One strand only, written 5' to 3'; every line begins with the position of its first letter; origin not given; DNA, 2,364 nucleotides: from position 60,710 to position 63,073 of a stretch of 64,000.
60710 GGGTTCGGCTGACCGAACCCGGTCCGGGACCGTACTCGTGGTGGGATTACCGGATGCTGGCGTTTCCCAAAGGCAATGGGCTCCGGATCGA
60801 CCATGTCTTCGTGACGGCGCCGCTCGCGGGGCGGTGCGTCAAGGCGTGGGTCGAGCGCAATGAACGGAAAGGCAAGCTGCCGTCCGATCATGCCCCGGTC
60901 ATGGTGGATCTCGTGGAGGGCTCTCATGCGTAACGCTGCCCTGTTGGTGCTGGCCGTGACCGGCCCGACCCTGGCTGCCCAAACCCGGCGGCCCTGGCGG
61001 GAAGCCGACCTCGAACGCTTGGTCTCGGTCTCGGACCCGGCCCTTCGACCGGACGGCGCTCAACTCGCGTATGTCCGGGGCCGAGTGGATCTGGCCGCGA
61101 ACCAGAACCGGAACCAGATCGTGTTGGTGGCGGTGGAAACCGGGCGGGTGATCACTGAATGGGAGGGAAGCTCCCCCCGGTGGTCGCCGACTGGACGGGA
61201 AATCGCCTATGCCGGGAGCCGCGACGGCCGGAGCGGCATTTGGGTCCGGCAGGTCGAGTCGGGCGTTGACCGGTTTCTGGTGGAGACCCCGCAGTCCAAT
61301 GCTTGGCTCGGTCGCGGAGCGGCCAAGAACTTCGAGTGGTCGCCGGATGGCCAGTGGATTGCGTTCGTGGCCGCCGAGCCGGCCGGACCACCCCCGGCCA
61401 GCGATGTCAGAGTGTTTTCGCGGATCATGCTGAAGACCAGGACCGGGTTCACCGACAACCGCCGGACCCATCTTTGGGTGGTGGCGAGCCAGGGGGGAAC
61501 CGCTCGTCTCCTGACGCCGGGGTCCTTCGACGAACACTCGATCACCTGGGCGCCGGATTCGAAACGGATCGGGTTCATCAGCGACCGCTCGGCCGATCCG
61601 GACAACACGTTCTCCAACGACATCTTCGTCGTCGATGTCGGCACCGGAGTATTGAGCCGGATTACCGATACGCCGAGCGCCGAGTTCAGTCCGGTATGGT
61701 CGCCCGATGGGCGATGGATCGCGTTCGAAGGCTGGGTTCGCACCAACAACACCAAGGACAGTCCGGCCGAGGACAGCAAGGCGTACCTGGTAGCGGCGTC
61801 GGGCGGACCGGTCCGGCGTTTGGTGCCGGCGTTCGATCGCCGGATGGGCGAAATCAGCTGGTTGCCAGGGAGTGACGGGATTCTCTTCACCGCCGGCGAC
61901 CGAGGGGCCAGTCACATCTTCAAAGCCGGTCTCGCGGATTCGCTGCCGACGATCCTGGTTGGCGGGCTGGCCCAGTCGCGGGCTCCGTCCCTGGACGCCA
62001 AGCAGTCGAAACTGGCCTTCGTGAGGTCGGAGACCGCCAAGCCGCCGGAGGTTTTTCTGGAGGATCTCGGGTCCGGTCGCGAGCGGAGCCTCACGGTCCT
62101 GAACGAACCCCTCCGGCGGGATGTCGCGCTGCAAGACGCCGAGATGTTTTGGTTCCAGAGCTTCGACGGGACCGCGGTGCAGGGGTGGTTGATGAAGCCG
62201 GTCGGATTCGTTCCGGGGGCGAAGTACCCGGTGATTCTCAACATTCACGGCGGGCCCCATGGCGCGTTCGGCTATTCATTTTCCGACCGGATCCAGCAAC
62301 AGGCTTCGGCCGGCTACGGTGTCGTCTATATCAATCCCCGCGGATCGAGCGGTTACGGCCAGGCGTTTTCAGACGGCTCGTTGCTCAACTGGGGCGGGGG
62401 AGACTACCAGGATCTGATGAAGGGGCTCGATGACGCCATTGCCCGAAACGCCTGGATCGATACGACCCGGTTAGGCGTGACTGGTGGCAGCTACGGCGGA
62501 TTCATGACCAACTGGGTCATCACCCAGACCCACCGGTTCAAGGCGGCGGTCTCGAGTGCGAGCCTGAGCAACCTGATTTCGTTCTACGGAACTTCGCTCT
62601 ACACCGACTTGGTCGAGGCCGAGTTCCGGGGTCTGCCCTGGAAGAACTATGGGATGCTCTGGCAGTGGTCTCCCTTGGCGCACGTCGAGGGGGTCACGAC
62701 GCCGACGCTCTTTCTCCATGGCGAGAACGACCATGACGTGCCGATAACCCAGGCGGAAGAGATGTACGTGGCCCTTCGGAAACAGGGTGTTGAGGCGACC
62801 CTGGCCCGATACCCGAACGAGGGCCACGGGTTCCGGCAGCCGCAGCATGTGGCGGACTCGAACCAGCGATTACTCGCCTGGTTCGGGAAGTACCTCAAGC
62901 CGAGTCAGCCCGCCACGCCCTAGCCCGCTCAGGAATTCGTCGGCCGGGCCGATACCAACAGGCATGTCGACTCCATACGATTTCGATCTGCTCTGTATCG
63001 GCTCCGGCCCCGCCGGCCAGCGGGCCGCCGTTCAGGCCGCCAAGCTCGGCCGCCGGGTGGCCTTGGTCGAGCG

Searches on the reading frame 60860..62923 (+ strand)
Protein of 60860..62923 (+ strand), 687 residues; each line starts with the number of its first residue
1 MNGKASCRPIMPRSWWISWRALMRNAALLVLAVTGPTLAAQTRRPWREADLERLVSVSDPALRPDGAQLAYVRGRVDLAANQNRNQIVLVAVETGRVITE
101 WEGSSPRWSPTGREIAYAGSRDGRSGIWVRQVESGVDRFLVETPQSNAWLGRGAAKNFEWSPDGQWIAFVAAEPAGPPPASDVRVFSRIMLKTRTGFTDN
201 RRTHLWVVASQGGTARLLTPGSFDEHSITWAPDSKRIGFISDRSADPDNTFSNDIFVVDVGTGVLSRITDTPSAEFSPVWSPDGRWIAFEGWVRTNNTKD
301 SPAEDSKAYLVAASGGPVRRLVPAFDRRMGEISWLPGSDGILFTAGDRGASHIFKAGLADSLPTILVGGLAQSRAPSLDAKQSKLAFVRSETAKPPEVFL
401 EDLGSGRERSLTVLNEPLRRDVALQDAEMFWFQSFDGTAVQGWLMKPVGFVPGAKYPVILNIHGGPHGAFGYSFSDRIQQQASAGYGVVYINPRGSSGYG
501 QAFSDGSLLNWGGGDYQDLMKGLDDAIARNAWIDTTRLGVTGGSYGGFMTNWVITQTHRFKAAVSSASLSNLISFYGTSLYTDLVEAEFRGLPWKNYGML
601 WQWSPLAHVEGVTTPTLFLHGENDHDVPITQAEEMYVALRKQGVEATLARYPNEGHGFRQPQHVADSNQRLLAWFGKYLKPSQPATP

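Call 53: search_protein_families(library=pfam, proteins=[window:60860-62923:+], max_evalue=0.0001)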
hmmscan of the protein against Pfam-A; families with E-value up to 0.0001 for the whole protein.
window:60860-62923:+ (687 aa): 7 families
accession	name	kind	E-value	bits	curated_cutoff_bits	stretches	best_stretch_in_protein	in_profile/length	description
PF00326.27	Peptidase_S9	-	4.1e-54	183.7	22.6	1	473-680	2-211/213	Prolyl oligopeptidase family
PF07676.18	PD40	-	6.5e-25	86.9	20.9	2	266-289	2-25/38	WD40-like Beta Propeller Repeat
PF01738.24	DLH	-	1e-10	42.1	21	1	525-677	83-215/217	Dienelactone hydrolase family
PF00930.27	DPPIV_N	-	2e-08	33.8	22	0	86-171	24-119/354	Dipeptidyl peptidase IV (DPP IV) N-terminal region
PF20434.5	BD-FAE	-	4.7e-08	33.2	26.8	1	454-638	11-214/215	BD-FAE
PF02129.25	Peptidase_S15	-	1e-07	32.4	23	0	451-574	14-134/262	X-Pro dipeptidyl-peptidase (S15 family)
PF05448.18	AXE1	-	9.5e-06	25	21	0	420-561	47-201/321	Acetyl xylan esterase (AXE1)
